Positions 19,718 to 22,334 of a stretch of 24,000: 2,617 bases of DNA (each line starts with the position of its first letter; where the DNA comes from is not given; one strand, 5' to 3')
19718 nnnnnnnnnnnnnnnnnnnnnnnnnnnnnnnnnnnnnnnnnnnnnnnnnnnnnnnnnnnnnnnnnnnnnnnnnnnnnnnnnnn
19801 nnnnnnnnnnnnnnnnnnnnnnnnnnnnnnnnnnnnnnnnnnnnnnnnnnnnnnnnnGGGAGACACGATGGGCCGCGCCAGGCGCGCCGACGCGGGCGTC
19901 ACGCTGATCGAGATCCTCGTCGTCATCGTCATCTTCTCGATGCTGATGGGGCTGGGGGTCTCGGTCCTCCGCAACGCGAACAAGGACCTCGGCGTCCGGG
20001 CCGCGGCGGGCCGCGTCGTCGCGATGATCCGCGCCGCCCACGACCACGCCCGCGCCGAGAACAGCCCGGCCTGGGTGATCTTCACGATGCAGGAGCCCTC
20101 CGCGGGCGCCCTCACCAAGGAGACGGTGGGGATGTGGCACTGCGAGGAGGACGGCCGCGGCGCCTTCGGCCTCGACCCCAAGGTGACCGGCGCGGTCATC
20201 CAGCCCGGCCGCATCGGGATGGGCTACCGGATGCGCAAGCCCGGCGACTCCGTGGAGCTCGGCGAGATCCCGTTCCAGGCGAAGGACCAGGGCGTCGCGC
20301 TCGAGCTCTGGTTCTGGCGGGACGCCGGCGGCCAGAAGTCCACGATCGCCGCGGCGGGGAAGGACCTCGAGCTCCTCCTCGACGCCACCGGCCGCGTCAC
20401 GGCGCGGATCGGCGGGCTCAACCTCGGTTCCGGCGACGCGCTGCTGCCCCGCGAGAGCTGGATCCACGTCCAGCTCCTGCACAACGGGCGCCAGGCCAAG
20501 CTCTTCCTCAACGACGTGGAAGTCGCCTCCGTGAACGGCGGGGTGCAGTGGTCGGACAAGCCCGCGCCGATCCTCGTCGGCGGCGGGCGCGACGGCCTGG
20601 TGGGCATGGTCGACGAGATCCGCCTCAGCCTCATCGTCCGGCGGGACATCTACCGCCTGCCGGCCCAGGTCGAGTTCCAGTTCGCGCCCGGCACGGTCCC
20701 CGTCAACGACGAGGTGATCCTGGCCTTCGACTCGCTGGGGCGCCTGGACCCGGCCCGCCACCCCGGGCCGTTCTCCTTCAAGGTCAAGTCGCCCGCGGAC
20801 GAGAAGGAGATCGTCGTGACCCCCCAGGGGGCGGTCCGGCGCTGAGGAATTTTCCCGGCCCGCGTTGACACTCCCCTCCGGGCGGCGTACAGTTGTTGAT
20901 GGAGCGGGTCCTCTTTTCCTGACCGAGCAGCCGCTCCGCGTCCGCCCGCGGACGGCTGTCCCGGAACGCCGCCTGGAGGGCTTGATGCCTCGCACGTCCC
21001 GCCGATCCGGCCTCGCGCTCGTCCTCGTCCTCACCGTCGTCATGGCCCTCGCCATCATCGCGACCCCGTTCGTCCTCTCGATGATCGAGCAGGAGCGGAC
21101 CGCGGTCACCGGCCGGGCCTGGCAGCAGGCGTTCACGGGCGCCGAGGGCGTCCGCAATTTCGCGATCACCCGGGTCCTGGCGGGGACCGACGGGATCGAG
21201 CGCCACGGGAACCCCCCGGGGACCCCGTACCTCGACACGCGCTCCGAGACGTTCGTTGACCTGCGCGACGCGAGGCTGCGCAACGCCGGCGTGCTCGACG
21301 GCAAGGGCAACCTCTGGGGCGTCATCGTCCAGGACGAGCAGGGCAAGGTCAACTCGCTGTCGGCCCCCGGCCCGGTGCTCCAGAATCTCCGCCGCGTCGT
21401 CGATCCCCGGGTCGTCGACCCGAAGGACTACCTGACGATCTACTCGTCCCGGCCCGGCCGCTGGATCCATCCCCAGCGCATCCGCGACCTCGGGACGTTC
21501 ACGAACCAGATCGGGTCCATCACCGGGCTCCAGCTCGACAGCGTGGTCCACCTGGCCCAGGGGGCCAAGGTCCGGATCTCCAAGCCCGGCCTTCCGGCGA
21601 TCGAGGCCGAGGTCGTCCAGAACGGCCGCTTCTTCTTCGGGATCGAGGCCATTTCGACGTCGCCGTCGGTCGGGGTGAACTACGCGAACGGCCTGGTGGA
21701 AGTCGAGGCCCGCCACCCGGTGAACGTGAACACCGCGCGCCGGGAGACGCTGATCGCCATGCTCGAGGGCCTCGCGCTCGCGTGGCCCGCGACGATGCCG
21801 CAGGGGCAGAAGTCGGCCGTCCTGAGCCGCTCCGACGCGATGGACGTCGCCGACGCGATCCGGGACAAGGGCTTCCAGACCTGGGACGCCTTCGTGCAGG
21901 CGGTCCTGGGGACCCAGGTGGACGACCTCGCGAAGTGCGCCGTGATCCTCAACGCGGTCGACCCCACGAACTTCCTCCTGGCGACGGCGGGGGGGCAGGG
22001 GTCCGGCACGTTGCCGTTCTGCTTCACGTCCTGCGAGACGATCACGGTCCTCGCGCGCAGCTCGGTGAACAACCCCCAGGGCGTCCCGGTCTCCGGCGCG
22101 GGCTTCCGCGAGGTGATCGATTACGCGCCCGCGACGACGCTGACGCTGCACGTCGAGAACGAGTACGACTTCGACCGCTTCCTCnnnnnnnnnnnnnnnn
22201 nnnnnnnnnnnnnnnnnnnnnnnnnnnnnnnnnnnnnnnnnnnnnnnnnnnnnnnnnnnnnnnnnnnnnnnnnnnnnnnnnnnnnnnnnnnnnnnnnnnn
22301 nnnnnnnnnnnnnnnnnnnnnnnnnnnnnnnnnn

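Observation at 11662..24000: FHA-headed hybrid T4P/T2SS-like (type IV filament) cluster with no motor or secretin in 12.3 kb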

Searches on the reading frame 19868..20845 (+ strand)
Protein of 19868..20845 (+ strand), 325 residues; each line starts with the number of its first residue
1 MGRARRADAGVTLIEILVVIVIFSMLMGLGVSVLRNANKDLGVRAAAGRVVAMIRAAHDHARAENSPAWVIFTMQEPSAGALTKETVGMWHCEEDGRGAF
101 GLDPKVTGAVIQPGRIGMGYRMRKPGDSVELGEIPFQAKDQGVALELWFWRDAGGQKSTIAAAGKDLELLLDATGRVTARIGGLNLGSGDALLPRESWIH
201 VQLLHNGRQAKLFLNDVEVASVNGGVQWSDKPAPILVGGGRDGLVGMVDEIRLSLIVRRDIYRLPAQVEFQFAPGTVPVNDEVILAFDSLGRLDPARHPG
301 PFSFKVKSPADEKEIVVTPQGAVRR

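Call 6: search_protein_families(library=pfam, proteins=[window:19868-20842:+], max_evalue=0.1)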
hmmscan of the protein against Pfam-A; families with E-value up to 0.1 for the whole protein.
window:19868-20842:+ (325 aa): 2 families
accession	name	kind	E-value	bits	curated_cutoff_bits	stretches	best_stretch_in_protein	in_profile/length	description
PF13385.13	Laminin_G_3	-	4.1e-09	37.2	27.6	1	127-253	5-140/151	Concanavalin A-like lectin/glucanases superfamily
PF07963.17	N_methyl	-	2.2e-06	27.5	21.2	1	5-29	1-25/27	Prokaryotic N-terminal methylation motif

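Call 8: find_encoding_contigs(protein=window:19868-20845:+, flank=10000, max_places=6)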
Protein window:19868-20845:+ (325 aa): no gene with exactly this product is on record in the collection.

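Call 29: search_protein_families(library=ncbifam, proteins=[window:19868-20842:+], max_evalue=0.1)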
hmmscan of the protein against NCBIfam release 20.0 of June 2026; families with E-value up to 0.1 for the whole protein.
window:19868-20842:+ (325 aa): 10 families
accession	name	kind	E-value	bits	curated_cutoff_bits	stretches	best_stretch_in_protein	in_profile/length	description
TIGR01708.2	typeII_sec_gspH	equivalog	2.9e-07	30.6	80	1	9-73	2-66/169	type II secretion system minor pseudopilin GspH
NF007800.0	PRK10506.1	equivalog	2.5e-06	27.4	158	1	5-97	5-96/163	prepilin peptidase-dependent protein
TIGR02596.1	TIGR02596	subfamily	1.7e-05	25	70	1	12-73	2-63/196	Verru_Chthon cassette protein D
TIGR01710.1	typeII_sec_gspG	equivalog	5.5e-05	23.2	88.85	1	10-65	2-56/134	type II secretion system major pseudopilin GspG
TIGR02532.1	IV_pilin_GFxxxE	domain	8.6e-05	22.2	16.3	1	9-30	2-23/24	prepilin-type N-terminal cleavage/methylation domain-containing protein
NF040999.1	pilin_ComGC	equivalog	0.004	17.3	75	1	9-40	2-33/84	competence type IV pilus major pilin ComGC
NF041013.1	T4P_ComGE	equivalog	0.008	16.3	49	1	10-65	5-60/83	competence type IV pilus minor pilin ComGE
NF007862.0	PRK10574.1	equivalog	0.048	13.8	138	1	8-33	4-29/145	prepilin peptidase-dependent pilin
NF047827.1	T3SSXpsH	equivalog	0.052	13.3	160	1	10-67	2-59/145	type II secretion system protein XpsH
NF040982.1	ComGD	equivalog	0.062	13.7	70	1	10-76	3-69/139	competence type IV pilus minor pilin ComGD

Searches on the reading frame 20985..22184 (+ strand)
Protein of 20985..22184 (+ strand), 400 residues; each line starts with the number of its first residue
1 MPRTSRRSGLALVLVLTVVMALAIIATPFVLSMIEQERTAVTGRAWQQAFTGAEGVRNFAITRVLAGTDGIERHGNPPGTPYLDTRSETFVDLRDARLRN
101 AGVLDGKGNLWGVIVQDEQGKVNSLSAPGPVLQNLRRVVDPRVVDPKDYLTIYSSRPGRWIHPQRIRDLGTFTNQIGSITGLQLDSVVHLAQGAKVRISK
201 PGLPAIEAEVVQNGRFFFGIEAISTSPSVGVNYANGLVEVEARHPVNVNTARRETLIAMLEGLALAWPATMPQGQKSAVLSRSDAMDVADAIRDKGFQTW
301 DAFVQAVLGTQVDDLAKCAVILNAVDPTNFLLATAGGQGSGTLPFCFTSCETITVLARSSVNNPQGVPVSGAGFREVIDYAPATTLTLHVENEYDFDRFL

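Call 75: search_solved_structures(query=A8, max_evalue=10, show_alignments=2)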
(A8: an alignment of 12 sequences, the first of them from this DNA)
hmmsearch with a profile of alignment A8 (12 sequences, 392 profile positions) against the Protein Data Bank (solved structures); distinct sequences matched with E-value up to 10: 1.
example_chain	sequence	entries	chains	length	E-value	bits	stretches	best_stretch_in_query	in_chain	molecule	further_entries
2l9q_A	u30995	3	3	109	0.64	12.2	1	80-157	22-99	12 kDa heat shock protein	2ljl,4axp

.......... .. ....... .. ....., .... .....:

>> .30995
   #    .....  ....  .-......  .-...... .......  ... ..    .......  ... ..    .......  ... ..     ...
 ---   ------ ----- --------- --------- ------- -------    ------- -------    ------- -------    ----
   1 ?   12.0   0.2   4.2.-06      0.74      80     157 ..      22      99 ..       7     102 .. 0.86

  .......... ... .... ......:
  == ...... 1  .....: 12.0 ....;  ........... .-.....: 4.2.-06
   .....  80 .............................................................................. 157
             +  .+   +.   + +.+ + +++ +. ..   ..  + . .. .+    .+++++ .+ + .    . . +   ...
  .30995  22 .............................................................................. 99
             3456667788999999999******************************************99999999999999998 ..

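Call 76: search_protein_families(library=ncbifam, alignment_id=A8, max_evalue=1)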
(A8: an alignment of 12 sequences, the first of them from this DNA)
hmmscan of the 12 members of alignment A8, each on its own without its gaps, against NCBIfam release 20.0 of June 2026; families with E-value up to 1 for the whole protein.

A. member 1, seq(400 aa): 1 family
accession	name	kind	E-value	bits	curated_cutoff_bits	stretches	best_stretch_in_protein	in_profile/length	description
NF037980.1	T2SS_GspK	equivalog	0.00055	19.6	130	1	243-313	210-263/307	type II secretion system minor pseudopilin GspK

B. families by the number of members that match (of 12 scanned): 7 families
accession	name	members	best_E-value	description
NF037980.1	T2SS_GspK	12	2.1e-12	type II secretion system minor pseudopilin GspK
NF033092.0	HK_WalK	3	0.017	cell wall metabolism sensor histidine kinase WalK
NF003580.0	PRK05248.3-1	1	0.046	hypothetical protein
NF058597.1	CoaZ_rpt_PGGG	1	0.11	choice-of-anchor Z repeating domain-containing protein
TIGR03532.1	DapD_Ac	1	0.17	2,3,4,5-tetrahydropyridine-2,6-dicarboxylate N-acetyltransferase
NF006928.0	PRK09413.1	1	0.18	IS2 repressor TnpA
NF003165.0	PRK04148.1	1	0.2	hypothetical protein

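Call 77: search_protein_families(library=pfam, alignment_id=A8, max_evalue=1)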
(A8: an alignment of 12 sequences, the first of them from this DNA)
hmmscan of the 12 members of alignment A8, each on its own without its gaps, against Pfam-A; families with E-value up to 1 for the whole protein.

A. member 1, seq(400 aa): 2 families
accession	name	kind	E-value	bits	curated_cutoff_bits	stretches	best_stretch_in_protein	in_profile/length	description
PF03934.19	T2SSK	-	0.042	14.6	24.2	0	246-265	1-20/63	Type II secretion system (T2SS), protein K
PF14341.11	PilX_N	-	0.12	12.8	25.5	1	8-55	1-48/51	PilX N-terminal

B. families by the number of members that match (of 12 scanned): 4 families
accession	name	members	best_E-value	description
PF03934.19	T2SSK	7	6.2e-05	Type II secretion system (T2SS), protein K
PF14341.11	PilX_N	5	0.0017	PilX N-terminal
PF13977.11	TetR_C_6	1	0.078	BetI-type transcriptional repressor, C-terminal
PF14024.11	DUF4240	1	0.22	Protein of unknown function (DUF4240)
